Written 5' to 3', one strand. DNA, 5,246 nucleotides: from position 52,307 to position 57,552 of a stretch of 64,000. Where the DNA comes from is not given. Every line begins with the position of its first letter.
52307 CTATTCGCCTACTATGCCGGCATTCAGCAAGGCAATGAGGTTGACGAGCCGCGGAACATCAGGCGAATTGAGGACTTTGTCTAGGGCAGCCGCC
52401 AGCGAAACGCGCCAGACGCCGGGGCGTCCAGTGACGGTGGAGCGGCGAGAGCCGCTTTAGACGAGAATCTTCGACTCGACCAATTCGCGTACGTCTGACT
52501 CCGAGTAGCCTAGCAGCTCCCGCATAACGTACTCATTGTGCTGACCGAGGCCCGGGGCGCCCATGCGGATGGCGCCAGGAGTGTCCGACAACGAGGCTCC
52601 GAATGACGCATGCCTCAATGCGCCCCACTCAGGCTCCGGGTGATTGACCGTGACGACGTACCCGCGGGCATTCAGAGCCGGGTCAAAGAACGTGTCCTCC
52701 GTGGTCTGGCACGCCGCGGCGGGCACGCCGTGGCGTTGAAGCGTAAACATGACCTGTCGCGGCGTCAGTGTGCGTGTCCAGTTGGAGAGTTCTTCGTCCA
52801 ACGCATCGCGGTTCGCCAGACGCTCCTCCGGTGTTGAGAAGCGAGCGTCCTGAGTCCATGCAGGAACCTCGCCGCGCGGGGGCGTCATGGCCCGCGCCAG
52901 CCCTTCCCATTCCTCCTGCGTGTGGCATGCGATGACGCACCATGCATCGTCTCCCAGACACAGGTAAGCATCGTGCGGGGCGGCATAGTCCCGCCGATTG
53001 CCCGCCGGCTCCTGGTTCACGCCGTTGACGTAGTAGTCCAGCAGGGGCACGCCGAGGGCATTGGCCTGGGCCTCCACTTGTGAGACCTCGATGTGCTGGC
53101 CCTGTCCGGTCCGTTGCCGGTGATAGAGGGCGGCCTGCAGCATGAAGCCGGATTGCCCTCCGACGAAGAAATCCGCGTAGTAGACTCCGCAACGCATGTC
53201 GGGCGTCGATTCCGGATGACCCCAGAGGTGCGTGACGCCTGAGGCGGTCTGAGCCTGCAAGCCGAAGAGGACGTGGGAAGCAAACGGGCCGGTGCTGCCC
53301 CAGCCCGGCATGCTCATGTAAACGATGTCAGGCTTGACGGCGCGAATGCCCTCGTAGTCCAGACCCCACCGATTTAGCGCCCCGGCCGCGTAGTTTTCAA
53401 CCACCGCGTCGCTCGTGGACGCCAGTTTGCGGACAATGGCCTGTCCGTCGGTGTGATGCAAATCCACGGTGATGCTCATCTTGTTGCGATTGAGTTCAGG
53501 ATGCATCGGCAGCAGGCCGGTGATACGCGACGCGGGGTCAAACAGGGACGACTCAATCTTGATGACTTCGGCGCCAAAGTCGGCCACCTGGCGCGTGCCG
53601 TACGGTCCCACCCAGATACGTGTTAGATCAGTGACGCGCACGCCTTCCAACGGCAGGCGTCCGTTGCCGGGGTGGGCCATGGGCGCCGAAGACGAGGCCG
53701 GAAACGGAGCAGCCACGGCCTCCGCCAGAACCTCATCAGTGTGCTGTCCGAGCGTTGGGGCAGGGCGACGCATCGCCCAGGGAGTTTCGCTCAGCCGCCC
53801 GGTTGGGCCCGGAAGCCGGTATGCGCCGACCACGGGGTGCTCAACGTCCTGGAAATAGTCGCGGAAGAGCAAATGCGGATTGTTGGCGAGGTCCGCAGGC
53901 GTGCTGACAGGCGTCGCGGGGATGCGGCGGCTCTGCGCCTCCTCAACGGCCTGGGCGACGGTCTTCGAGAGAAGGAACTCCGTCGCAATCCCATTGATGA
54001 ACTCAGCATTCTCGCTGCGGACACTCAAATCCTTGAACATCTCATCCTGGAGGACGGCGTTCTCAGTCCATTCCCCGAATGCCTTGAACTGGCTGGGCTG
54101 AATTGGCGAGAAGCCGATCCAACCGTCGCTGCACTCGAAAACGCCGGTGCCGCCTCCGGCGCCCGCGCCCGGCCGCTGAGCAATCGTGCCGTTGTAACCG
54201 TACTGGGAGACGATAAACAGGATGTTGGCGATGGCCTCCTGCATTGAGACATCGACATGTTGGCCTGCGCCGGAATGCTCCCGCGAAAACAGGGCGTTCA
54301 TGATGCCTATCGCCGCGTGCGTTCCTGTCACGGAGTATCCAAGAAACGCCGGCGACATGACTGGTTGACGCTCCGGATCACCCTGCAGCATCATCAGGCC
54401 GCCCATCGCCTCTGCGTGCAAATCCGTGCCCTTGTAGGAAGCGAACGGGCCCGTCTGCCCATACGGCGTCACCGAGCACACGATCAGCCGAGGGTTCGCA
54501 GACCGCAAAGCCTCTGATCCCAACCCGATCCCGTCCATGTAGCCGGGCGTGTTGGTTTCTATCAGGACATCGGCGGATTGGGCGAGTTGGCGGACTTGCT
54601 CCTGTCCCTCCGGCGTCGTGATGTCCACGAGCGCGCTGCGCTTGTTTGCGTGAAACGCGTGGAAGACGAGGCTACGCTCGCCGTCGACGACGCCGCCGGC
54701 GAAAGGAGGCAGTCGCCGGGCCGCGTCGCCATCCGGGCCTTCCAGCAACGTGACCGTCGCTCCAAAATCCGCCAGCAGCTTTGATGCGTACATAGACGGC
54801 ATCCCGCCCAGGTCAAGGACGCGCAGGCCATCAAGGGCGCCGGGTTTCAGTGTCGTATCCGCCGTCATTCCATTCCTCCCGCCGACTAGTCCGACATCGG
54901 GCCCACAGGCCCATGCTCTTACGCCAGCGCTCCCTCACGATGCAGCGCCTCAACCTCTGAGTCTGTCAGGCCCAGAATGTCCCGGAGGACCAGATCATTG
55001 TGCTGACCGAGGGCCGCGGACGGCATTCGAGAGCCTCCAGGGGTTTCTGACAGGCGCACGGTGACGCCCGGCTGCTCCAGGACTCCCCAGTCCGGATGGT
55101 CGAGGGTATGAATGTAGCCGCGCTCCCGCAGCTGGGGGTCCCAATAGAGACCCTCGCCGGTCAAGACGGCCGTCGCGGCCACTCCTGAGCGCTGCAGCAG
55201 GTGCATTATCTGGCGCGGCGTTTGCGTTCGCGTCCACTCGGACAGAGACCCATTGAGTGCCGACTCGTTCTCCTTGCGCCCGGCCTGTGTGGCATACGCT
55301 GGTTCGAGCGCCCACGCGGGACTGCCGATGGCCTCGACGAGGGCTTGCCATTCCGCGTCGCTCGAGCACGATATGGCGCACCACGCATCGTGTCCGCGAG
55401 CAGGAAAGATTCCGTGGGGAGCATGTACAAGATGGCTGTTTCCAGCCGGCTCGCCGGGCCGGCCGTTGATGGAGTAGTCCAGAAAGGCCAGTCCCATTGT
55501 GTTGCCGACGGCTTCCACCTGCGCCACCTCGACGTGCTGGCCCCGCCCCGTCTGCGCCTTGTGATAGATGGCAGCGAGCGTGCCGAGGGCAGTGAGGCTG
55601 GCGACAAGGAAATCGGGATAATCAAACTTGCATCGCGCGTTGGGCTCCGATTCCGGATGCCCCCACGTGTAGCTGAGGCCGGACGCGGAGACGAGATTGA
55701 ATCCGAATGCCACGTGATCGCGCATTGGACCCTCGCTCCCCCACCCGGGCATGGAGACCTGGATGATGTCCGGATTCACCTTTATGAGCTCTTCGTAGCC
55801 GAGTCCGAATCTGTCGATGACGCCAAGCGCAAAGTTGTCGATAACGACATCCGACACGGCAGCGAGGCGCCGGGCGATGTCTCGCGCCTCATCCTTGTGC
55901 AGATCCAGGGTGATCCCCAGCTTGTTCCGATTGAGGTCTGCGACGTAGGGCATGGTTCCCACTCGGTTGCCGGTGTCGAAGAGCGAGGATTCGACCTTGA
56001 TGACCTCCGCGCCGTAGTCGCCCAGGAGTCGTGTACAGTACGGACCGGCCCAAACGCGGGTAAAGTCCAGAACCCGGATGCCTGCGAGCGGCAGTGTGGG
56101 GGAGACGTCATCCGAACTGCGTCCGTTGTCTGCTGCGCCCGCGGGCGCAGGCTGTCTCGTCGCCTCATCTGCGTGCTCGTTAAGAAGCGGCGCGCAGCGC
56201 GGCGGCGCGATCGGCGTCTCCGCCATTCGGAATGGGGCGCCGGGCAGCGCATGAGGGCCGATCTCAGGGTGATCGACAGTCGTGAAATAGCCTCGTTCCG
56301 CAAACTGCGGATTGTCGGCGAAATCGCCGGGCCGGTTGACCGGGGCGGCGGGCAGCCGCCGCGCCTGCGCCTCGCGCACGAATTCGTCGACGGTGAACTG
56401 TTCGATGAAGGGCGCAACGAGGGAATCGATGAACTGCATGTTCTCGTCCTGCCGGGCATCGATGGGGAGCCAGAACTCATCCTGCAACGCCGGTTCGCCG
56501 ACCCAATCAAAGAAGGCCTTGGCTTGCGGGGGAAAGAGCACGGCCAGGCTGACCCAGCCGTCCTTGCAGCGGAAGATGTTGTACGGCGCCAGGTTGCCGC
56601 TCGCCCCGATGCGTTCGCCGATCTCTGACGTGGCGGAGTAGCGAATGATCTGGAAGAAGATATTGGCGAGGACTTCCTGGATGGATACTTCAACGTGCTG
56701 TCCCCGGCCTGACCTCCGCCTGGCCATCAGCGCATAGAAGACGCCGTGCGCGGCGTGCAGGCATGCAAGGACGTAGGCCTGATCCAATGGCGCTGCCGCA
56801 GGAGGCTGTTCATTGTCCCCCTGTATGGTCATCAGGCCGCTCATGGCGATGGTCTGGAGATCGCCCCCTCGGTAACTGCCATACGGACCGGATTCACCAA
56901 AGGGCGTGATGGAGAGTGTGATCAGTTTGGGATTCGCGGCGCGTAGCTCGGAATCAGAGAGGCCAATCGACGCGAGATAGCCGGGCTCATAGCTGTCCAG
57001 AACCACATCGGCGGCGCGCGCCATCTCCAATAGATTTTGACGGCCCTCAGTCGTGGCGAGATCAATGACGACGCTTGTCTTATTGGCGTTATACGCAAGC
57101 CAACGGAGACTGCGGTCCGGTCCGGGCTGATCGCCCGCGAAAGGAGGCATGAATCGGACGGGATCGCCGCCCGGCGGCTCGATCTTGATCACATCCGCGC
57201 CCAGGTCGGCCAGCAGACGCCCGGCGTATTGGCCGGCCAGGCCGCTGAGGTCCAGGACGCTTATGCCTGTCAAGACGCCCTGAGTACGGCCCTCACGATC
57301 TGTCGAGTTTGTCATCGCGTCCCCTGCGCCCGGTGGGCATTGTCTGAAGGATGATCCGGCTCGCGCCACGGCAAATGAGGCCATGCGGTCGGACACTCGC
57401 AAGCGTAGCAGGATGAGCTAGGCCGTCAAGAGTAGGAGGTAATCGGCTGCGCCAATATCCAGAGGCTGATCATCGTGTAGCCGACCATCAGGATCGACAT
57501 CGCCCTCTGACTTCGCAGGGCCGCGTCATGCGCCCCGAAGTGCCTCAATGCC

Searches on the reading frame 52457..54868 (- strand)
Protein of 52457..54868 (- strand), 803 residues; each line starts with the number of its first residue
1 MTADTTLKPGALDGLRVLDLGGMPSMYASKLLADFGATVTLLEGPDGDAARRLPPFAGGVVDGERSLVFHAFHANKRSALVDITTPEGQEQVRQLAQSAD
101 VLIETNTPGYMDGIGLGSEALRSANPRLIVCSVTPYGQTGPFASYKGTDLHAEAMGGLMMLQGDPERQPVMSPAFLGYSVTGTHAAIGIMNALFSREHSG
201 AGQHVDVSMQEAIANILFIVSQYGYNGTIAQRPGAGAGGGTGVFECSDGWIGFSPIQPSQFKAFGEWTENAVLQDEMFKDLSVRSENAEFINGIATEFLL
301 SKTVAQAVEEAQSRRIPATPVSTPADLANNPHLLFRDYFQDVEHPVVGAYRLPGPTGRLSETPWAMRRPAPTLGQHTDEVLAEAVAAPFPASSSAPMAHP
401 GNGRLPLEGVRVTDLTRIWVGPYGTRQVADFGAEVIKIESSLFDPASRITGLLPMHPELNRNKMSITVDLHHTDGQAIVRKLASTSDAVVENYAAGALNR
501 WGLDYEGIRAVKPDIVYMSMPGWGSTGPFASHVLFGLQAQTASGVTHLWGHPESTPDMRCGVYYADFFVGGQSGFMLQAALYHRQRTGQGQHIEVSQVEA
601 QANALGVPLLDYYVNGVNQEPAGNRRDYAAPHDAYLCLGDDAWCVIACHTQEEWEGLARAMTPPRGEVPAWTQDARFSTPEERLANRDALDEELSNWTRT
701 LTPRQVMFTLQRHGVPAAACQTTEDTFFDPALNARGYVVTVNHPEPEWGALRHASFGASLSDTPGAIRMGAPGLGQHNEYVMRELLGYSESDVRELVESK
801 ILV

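Call 33: search_protein_families(library=pfam, proteins=[window:52457-54868:-], max_evalue=0.00001)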
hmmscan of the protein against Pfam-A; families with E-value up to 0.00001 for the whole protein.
window:52457-54868:- (803 aa): 1 family
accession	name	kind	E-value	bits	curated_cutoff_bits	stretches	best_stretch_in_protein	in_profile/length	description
PF02515.22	CoA_transf_3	-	9.2e-189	627.6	23.3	2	407-778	1-366/366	CoA-transferase family III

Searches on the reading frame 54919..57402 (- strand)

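Call 33: search_protein_families(library=pfam, proteins=[window:54919-57402:-], max_evalue=0.00001)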
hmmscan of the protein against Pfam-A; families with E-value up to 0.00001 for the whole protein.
window:54919-57402:- (827 aa): 1 family
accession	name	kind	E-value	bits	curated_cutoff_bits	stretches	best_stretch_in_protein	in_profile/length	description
PF02515.22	CoA_transf_3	-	1.8e-197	656.2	23.3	2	439-802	1-366/366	CoA-transferase family III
